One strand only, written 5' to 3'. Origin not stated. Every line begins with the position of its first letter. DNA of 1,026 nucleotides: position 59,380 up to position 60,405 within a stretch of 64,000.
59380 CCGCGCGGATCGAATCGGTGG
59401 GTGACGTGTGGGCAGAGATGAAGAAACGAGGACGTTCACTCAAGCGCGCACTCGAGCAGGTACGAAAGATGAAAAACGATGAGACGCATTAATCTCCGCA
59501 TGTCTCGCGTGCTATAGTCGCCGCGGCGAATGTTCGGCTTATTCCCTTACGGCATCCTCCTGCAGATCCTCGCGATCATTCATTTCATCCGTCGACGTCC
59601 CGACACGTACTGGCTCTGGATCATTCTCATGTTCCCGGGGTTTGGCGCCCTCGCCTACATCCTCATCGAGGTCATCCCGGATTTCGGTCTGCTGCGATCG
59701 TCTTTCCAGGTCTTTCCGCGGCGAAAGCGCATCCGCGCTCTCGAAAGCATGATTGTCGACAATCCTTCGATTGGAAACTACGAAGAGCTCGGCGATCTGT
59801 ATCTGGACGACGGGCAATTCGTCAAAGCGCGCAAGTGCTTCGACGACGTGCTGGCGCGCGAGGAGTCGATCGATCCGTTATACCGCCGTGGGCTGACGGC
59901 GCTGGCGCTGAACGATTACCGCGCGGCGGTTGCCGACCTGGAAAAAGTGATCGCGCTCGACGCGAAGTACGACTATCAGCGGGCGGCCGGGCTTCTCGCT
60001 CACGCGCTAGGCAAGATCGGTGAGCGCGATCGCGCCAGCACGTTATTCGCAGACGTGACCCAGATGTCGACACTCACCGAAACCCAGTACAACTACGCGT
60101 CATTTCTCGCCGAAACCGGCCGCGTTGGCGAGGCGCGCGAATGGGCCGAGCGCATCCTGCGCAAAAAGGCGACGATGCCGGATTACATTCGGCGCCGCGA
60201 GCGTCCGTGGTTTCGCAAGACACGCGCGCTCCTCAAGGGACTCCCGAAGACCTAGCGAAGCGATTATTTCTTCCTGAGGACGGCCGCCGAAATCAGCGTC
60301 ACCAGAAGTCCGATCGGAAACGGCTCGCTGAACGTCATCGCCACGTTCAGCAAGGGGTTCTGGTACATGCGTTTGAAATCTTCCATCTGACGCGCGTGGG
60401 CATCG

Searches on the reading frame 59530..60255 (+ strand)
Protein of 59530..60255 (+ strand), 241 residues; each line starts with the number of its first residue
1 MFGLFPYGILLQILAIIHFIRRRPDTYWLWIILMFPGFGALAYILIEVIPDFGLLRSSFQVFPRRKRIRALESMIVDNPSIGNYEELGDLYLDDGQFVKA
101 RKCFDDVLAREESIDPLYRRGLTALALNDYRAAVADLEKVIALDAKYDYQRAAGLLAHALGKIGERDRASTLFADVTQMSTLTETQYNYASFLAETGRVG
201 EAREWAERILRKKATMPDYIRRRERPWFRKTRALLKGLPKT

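Call 8: search_protein_families(library=pfam, proteins=[window:59530-60255:+])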
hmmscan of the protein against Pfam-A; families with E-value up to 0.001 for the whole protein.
window:59530-60255:+ (241 aa): 9 families
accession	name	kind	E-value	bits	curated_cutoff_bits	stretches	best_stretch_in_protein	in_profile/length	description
PF13181.12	TPR_8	-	3.5e-11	42.8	25.7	1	117-146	4-33/34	Tetratricopeptide repeat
PF07719.23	TPR_2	-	1.4e-10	40.9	27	0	117-144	4-31/34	Tetratricopeptide repeat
PF14559.12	TPR_19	-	4.5e-10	40.1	25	0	124-177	1-52/68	Tetratricopeptide repeat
PF13432.12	TPR_16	-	9.7e-10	39.2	32.7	0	156-216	3-64/65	Tetratricopeptide repeat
PF00515.34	TPR_1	-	6.2e-08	32.6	27.8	1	117-146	4-33/34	Tetratricopeptide repeat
PF13424.12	TPR_12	-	4.5e-07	30.4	30.1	0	85-144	7-75/77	Tetratricopeptide repeat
PF13428.12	TPR_14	-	9.2e-07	29.4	23.5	0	184-215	2-33/44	Tetratricopeptide repeat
PF13374.12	TPR_10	-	1.8e-05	25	27.5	0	122-142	10-30/42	Tetratricopeptide repeat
PF13396.11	PLDc_N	-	7e-05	23.2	23.3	1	11-46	2-40/42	Phospholipase_D-nuclease N-terminal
